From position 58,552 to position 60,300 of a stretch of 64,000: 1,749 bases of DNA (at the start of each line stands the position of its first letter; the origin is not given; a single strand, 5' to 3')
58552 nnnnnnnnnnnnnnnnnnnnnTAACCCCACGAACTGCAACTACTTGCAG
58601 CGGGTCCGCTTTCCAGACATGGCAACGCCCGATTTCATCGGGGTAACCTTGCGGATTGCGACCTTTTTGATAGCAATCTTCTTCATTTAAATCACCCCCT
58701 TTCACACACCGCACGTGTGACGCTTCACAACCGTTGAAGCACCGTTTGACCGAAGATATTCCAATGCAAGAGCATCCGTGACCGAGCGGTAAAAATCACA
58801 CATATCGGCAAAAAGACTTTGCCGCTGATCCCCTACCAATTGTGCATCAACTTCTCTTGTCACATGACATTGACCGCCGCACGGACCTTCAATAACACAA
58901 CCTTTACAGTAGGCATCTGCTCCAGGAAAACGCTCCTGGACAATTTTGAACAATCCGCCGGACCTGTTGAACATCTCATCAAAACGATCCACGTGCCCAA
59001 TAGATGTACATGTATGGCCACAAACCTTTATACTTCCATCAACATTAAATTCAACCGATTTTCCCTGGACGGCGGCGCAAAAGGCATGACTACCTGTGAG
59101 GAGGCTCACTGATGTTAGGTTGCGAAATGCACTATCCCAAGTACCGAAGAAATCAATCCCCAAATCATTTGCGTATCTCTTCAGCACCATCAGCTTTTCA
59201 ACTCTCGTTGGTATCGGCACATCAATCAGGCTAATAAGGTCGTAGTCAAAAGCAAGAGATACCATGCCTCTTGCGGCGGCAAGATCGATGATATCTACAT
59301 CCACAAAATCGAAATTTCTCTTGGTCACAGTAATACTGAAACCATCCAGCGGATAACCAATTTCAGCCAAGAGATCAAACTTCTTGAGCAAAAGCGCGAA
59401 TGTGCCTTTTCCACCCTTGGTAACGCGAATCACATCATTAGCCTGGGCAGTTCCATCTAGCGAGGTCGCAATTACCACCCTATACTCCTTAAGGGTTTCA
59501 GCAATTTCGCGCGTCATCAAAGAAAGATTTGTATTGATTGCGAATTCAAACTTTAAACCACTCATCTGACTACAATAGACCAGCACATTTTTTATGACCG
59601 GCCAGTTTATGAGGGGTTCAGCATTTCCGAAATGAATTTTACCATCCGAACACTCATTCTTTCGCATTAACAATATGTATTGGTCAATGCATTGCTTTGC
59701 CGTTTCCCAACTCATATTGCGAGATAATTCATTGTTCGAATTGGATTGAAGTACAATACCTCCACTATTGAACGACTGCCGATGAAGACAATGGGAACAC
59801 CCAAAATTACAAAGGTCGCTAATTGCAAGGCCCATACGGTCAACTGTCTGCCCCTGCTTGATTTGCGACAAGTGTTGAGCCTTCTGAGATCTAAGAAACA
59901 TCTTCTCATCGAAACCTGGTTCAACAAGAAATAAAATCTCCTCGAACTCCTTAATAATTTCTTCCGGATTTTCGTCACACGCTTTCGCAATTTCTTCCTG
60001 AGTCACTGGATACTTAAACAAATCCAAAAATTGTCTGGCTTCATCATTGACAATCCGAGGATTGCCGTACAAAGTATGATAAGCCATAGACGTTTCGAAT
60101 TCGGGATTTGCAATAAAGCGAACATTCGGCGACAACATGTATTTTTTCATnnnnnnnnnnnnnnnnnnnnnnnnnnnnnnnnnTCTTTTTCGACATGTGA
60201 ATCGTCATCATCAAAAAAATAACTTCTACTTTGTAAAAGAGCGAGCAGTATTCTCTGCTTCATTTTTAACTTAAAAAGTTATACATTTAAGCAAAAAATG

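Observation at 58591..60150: Radical SAM/SPASM maturase-type enzyme with a co-transcribed 31-aa Lys-rich peptide on a GC-enriched segment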

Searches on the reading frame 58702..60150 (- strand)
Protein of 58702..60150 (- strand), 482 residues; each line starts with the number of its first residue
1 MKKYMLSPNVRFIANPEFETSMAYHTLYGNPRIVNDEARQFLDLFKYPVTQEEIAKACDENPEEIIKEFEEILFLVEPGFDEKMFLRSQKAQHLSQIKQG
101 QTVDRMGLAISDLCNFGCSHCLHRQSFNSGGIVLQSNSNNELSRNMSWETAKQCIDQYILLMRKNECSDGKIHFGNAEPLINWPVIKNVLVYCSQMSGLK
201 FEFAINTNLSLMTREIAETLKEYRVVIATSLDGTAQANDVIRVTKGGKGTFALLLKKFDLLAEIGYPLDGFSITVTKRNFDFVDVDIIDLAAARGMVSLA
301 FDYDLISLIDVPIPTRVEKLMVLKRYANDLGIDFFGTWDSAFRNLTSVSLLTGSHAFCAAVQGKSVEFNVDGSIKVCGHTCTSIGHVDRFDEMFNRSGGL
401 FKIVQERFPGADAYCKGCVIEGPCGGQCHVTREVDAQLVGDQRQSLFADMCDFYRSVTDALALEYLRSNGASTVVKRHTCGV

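Call 4: search_protein_families(library=ncbifam, proteins=[window:58702-60150:-], max_evalue=0.01)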
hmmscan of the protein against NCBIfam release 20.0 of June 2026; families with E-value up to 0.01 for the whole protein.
window:58702-60150:- (482 aa): 40 families (the best 25 are shown)
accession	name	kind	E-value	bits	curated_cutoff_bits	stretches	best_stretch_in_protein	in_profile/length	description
TIGR03906.1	quino_hemo_SAM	equivalog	2.4e-23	82.5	453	1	63-262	61-242/467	quinohemoprotein amine dehydrogenase maturation protein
NF047865.1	rSAM_PapB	equivalog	1.2e-22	80.5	340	1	106-434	5-322/330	PapB family radical SAM/SPASM ranthipeptide maturase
TIGR04068.1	rSAM_ocin_clost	equivalog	2.7e-22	79.3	500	1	59-259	43-230/462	Cys-rich peptide radical SAM maturase CcpM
NF035951.1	rSAM_RumMC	equivalog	3.8e-22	78.7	720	1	42-258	44-256/510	RumMC family radical SAM sactipeptide maturase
TIGR03974.1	rSAM_six_Cys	equivalog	1.8e-20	73.2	425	1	49-291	41-274/451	thioether cross-link-forming SCIFF peptide maturase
TIGR04064.1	rSAM_nif11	equivalog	5.5e-18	64.9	518.7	1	90-261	63-224/459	nif11-like peptide radical SAM maturase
TIGR03978.1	rSAM_paired_1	equivalog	6e-18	64.8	370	1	136-290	104-256/466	His-Xaa-Ser system radical SAM maturase HxsB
TIGR04463.1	rSAM_vs_C_rich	equivalog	1.5e-17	63.5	525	1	19-430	10-396/438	TIGR04463 family radical SAM/SPASM RiPP maturase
TIGR04136.1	rSAM_FibroRumin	equivalog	3.3e-17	62.5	400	1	60-431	49-421/458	FibroRumin system radical SAM peptide maturase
NF038107.1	rSAM_NF038107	equivalog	6.5e-16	58.1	600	1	20-430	16-402/444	Cys-every-fifth radical SAM/SPASM peptide maturase CefB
TIGR04148.1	GG_samocin_CFB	equivalog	6.6e-14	51.9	300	1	101-262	14-171/411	radical SAM peptide maturase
NF040492.1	not_ScfB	exception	7e-14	51.5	855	1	63-291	55-273/450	ScfB-related radical SAM/SPASM orphan maturase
TIGR03942.1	sulfatase_rSAM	equivalog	1.8e-13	50.3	349.45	1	110-264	7-151/363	anaerobic sulfatase maturase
NF038170.1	lachnocin_rSAM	equivalog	1.6e-12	47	550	1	101-259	73-221/440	lachnocin radical SAM maturase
TIGR04163.1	rSAM_cobopep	equivalog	5.4e-12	45.2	375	1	108-293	68-237/428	peptide-modifying radical SAM enzyme CbpB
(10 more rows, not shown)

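Call 5: search_protein_families(library=pfam, proteins=[window:58702-60150:-], max_evalue=0.01)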
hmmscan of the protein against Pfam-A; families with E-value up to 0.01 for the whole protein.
window:58702-60150:- (482 aa): 1 family
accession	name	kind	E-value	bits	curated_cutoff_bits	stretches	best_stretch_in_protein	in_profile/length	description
PF04055.27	Radical_SAM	-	3.9e-12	47.1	29.5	1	110-270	3-144/166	Radical SAM superfamily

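Call 9: find_homologous_proteins(query=window:58702-60150:-, max_evalue=0.00001)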
Query window:58702-60150:- (482 aa): 210 proteins with E <= 0.00001 among 7464 candidates; the best 120 are listed.
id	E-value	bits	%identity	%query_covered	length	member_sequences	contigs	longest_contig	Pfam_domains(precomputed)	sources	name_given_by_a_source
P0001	0.0e+0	1100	100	99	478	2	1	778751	PF04055.28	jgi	jgi:uncharacterized protein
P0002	7.5e-243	824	73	100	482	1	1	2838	PF04055.28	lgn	-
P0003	1.3e-236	804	72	100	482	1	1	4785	PF04055.28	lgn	-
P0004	9.9e-233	791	71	99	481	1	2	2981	PF04055.28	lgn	-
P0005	1.0e-230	784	70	98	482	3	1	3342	PF04055.28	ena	-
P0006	6.5e-224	762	68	99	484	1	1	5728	PF04055.28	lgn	-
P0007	3.1e-223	760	68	100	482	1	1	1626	PF04055.28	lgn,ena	-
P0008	6.5e-222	755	68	97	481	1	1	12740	PF04055.28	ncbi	-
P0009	3.5e-220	750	68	99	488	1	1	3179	PF04055.28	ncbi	-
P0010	3.5e-220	750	67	99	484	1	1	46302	PF04055.28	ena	-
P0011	5.9e-218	742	67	99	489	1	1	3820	PF04055.28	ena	-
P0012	9.3e-218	742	66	100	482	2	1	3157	PF04055.28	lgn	-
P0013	2.4e-217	740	66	100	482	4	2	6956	PF04055.28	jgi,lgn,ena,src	-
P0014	1.1e-216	738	65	100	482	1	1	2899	PF04055.28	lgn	-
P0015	1.2e-216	738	66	99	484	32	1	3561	PF04055.28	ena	-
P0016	2.4e-216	737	65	100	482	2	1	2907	PF04055.28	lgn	-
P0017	4.2e-216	736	66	99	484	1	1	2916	PF04055.28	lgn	-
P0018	4.9e-216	736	64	99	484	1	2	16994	PF04055.28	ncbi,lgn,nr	ncbi:radical SAM protein [Patescibacteria group bacterium]|nr:radical SAM protein [Patescibacteria g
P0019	3.0e-215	733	65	99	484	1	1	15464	PF04055.28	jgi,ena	-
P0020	1.3e-214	731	64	99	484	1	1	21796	PF04055.28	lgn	-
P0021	1.9e-214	731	64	99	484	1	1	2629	PF04055.28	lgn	-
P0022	3.9e-214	730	65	99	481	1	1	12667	PF04055.28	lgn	-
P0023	9.8e-214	728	64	100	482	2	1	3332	PF04055.28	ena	-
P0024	1.3e-213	728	65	100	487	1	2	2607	PF04055.28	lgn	-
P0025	2.4e-213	727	64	99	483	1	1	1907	PF04055.28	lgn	-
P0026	8.5e-213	725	64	99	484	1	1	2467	PF04055.28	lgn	-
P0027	8.7e-213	725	64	100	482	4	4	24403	PF04055.28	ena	-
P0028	1.2e-212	725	65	100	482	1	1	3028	PF04055.28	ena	-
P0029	1.6e-212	724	64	100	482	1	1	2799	PF04055.28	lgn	-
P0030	5.7e-212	723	68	95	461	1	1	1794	PF04055.28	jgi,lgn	-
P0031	8.3e-212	722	64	100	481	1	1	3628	PF04055.28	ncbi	ncbi:MAG: radical SAM protein [Patescibacteria group bacterium]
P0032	1.7e-211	721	64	100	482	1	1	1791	PF04055.28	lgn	-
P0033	2.3e-211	721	65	100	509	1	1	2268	PF04055.28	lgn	-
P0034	7.4e-211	719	63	99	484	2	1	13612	PF04055.28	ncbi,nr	ncbi:radical SAM protein [Patescibacteria group bacterium]|nr:MAG: radical SAM protein [Patescibacte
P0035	8.0e-211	719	65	99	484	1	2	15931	PF04055.28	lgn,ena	-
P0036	8.3e-211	719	64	99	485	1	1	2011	PF04055.28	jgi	jgi:uncharacterized protein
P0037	1.2e-210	718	64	100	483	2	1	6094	PF04055.28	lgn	-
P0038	1.6e-210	718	63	100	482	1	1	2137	PF04055.28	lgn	-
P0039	2.7e-210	717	64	100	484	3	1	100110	PF04055.28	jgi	-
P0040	3.0e-210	717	64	99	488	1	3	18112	PF04055.28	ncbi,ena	-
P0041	1.3e-209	715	65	97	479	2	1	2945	PF04055.28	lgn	-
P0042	1.9e-209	714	64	99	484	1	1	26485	PF04055.28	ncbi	-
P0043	1.3e-207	708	63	100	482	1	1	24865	PF04055.28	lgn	-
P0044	2.2e-207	708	63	100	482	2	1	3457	PF04055.28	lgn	-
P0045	4.4e-207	707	63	100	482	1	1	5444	PF04055.28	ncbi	-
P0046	5.0e-207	706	64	97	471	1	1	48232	PF04055.28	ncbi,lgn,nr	ncbi:MAG: radical SAM protein [Patescibacteria group bacterium]|nr:radical SAM protein [Patescibacte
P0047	7.0e-207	706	63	99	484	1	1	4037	PF04055.28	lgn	-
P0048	9.3e-207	705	63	100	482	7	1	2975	PF04055.28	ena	-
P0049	1.8e-206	705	63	100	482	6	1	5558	PF04055.28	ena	-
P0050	1.8e-206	705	63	99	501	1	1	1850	PF04055.28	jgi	-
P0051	2.9e-206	704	64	100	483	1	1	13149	PF04055.28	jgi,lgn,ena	-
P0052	5.1e-206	703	63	100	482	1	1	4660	PF04055.28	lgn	-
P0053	1.5e-205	702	64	98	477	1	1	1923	PF04055.28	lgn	-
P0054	2.2e-205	701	62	99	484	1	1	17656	PF04055.28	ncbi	-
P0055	6.3e-205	699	65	94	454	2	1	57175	PF04055.28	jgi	jgi:uncharacterized protein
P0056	1.5e-204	698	62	100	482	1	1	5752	PF04055.28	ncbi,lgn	-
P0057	3.8e-204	697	62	99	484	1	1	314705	PF04055.28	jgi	-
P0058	5.1e-204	696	62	99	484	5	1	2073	PF04055.28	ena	-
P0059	6.4e-204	696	66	93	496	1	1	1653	PF04055.28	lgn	-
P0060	1.2e-203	695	63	95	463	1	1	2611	PF04055.28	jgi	-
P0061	3.2e-203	694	62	99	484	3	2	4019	PF04055.28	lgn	-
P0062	5.5e-203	693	63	99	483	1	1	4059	PF04055.28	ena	-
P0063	7.4e-203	693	63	100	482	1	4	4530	PF04055.28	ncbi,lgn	-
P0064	8.6e-203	692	63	95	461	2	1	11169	PF04055.28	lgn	-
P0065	1.2e-202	692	62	100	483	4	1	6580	PF04055.28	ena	-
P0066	6.6e-201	686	79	78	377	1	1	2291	PF04055.28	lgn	-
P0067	2.3e-200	684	63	95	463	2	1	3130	PF04055.28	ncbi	ncbi:MAG: radical SAM protein [Candidatus Kuenenbacteria bacterium]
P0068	3.2e-200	684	63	98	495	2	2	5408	PF04055.28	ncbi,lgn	-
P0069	3.9e-200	684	62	99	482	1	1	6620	PF04055.28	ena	-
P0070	6.6e-197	673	61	100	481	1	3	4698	PF04055.28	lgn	-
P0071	4.2e-195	667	60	98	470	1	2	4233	PF04055.28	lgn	-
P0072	6.6e-195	666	62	97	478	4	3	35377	PF04055.28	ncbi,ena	-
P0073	3.9e-194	664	59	98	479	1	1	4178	PF04055.28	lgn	-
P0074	1.1e-193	662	61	99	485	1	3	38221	PF04055.28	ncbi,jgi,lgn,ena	-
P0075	1.3e-193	662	61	97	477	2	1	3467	PF04055.28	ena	-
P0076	7.1e-193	660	62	97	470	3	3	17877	PF04055.28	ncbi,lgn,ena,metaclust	metaclust:\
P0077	1.0e-192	659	60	98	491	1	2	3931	PF04055.28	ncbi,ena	-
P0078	5.3e-192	657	60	98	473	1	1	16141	PF04055.28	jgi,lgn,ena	-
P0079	2.2e-190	651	65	89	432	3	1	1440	PF04055.28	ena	-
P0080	4.4e-188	644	60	96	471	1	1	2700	PF04055.28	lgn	-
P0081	1.7e-187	642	82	70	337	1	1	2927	PF04055.28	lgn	-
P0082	3.2e-187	641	57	100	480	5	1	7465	PF04055.28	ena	-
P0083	3.4e-187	641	64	88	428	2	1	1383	PF04055.28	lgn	-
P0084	5.0e-187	640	59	97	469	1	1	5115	PF04055.28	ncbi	-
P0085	8.3e-187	640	58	99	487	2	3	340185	PF04055.28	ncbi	-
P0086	2.0e-182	625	72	78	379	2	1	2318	PF04055.28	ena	-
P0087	2.2e-182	625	57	98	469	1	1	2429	PF04055.28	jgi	-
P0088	2.6e-182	625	57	98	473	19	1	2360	PF04055.28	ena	-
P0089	1.9e-181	622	59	97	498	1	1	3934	PF04055.28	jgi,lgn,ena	-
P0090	5.0e-179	614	57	96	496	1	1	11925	PF04055.28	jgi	jgi:radical SAM protein with 4Fe4S-binding SPASM domain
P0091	7.4e-179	613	55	100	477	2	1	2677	PF04055.28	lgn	-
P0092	1.1e-178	613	57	97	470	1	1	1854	PF04055.28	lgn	-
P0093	8.0e-178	610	56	97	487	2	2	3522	PF04055.28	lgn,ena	-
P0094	5.6e-177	607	56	100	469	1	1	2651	PF04055.28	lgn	-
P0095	4.2e-172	591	57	96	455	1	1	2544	PF04055.28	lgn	-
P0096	1.4e-171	590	54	100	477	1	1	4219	PF04055.28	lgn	-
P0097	1.5e-168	580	56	93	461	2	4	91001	PF04055.28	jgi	jgi:uncharacterized protein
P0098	6.9e-164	564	64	78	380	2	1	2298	PF04055.28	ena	-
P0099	1.3e-162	560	52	98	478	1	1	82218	PF04055.28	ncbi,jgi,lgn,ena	ncbi:MAG: radical SAM protein [Candidatus Taylorbacteria bacterium]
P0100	7.3e-162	557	64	80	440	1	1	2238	PF04055.28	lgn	-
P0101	2.2e-158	546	52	96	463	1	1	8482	PF04055.28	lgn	-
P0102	6.5e-156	538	53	95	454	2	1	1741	PF04055.28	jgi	jgi:uncharacterized protein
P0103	1.1e-154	534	71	67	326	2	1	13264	PF04055.28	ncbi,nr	ncbi:hypothetical protein A2532_02690 [Candidatus Wolfebacteria bacterium RIFOXYD2_FULL_48_11]|nr:MA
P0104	6.1e-151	521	50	96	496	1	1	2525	PF04055.28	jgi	jgi:radical SAM protein with 4Fe4S-binding SPASM domain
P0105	8.1e-151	521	66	70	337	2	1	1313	PF04055.28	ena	-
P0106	5.4e-149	515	51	97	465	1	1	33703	PF04055.28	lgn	-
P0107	2.3e-148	513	64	75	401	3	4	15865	PF04055.28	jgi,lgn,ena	-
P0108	5.4e-148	512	65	70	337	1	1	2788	PF04055.28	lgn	-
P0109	1.8e-147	510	51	96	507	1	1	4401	PF04055.28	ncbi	-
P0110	2.1e-146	506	50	97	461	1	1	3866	PF04055.28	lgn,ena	-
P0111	2.8e-145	503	49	97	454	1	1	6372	PF04055.28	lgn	-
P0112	2.4e-144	500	50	93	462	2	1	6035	PF04055.28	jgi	jgi:radical SAM protein with 4Fe4S-binding SPASM domain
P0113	1.5e-142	494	49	96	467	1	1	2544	PF04055.28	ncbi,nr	ncbi:MAG: hypothetical protein DDT19_02989 [Syntrophomonadaceae bacterium]|nr:hypothetical protein [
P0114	1.3e-140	487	48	96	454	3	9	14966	PF04055.28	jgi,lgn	jgi:radical SAM protein with 4Fe4S-binding SPASM domain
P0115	2.8e-140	486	66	66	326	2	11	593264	PF04055.28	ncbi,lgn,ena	ncbi:MAG: radical SAM protein [Patescibacteria group bacterium]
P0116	2.5e-139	483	48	96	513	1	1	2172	PF04055.28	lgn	-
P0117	2.5e-137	477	46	97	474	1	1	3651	PF04055.28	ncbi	-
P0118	1.1e-135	471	45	97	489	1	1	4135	PF04055.28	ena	-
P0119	1.2e-135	471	45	97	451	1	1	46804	PF04055.28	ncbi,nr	ncbi:radical SAM protein [Candidatus Wolfebacteria bacterium]|nr:radical SAM protein [Candidatus Wol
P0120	1.4e-135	471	46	96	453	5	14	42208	PF04055.28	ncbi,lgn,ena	-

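Call 11: find_related_loci(query=A1, collection=genome_contigs, flank=4000)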
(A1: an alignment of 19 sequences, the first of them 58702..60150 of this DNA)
Query A1 (482 aa) in genome_contigs; peptide patterns used: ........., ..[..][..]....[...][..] (x = any residue, [..] = any of these).
239 stretches matched a pattern; 101 encode a relative of the query (tblastn E <= 1e-3); the best 80 are kept; 80 distinct loci.
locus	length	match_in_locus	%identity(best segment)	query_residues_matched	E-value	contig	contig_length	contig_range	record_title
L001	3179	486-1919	68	3-480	0e+0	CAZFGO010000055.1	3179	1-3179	MAG TPA_asm: uncultured Gammaproteobacteria bacterium isolate SRP093762_co1_14 genome assembly, contig: NODE_15874_lengt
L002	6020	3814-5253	66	1-480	0e+0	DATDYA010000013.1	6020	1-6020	MAG TPA_asm: Patescibacteria group bacterium isolate SMAG_U8153 k141_984490, whole genome shotgun sequence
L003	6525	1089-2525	64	2-480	0e+0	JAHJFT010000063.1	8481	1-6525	MAG: Patescibacteria group bacterium isolate Modern_marine_glass_biofilm.mb.42 Modern_marine_glas.mb.42_k141_723697, who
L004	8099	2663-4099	66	2-480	0e+0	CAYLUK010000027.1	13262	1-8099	MAG TPA_asm: uncultured Gammaproteobacteria bacterium isolate SRP062349_co1_88 genome assembly, contig: NODE_816_length_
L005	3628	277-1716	64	1-480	0e+0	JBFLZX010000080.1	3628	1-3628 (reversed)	MAG: Patescibacteria group bacterium isolate MAG122 MAG122_80, whole genome shotgun sequence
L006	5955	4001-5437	63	2-480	0e+0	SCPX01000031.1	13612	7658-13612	MAG: Patescibacteria group bacterium isolate DP16D_bin.14 DP16D_bin.14-51354, whole genome shotgun sequence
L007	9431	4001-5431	64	4-480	0e+0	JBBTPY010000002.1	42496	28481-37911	MAG: Patescibacteria group bacterium isolate H52-bin120_1 H52_bin120_1_000000000002, whole genome shotgun sequence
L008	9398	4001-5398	65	2-470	0e+0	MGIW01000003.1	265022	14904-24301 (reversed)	MAG: Candidatus Wolfebacteria bacterium RIFOXYD12_FULL_48_21 rifoxyd3_full_scaffold_37, whole genome shotgun sequence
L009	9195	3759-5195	63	2-480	0e+0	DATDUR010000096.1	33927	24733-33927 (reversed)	MAG TPA_asm: Patescibacteria group bacterium isolate SMAG_U8063 k141_242543, whole genome shotgun sequence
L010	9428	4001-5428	62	2-477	0e+0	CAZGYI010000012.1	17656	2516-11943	MAG TPA_asm: uncultured Gammaproteobacteria bacterium isolate SRP257756_co1_27 genome assembly, contig: NODE_2703_length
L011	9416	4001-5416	64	1-472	0e+0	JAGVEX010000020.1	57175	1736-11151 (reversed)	MAG: bacterium isolate DeMMO2_23 c_000000018978, whole genome shotgun sequence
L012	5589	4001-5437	61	1-479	0e+0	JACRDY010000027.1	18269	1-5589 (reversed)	MAG: Candidatus Falkowbacteria bacterium isolate NC_groundwater_1685_Pr3_B-0.1um_51_16 SR-2_scaffold_141_1357391, whole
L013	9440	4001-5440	61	4-482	0e+0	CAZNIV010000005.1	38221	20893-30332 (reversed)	MAG TPA_asm: uncultured Gammaproteobacteria bacterium isolate SRP142039_co1_2 genome assembly, contig: NODE_594_length_3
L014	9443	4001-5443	59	2-482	0e+0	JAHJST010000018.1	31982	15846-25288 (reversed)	MAG: Patescibacteria group bacterium isolate OS_PC_MetaG.mb.27 OS_PC_MetaG.mb.27_k141_575303, whole genome shotgun seque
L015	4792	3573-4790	61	2-409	7e-173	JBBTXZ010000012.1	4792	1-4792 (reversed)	MAG: Patescibacteria group bacterium isolate H51-bin030_1 H51_bin030_1_000000000012, whole genome shotgun sequence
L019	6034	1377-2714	46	1-464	1e-144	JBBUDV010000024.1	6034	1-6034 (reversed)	MAG: Patescibacteria group bacterium isolate H41-bin049 H41_bin049_000000000024, whole genome shotgun sequence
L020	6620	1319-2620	48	23-468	9e-141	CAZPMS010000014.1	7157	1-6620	MAG TPA_asm: uncultured Gammaproteobacteria bacterium isolate SRP200020_co3_238 genome assembly, contig: NODE_14636_leng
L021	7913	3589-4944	39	2-466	6e-122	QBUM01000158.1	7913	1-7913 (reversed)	ANME-1 cluster archaeon GoMg2 GOMG2_94, whole genome shotgun sequence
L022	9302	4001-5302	43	22-467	2e-119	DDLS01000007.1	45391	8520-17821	MAG TPA_asm: Cyanobacteria bacterium UBA2566 UBA2566_contig_925, whole genome shotgun sequence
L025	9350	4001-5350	40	4-466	8e-114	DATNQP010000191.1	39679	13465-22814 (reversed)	MAG TPA_asm: Leptolyngbyaceae cyanobacterium isolate SMAG_U16510 k141_450377, whole genome shotgun sequence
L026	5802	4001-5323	37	19-477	2e-91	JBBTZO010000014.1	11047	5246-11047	MAG: Patescibacteria group bacterium isolate H41-bin225_1 H41_bin225_1_000000000014, whole genome shotgun sequence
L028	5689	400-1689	35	21-466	3e-87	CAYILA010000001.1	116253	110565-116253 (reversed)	MAG TPA_asm: uncultured Candidatus Saccharibacteria bacterium isolate ERP119705_co24_1018 genome assembly, contig: NODE_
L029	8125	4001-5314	35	21-474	2e-85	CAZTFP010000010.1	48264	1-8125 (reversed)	MAG TPA_asm: uncultured Candidatus Peribacteria bacterium isolate SRP142039_co2_97 genome assembly, contig: NODE_204_len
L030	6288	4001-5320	34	4-461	7e-82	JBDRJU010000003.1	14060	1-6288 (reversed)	MAG: bacterium isolate MEGAHIT-group-1.670 k141_8857226, whole genome shotgun sequence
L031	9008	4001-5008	40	13-355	5e-81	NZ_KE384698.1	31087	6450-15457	Dolichospermum circinale AWQC310F 310F_Scaffold41, whole genome shotgun sequence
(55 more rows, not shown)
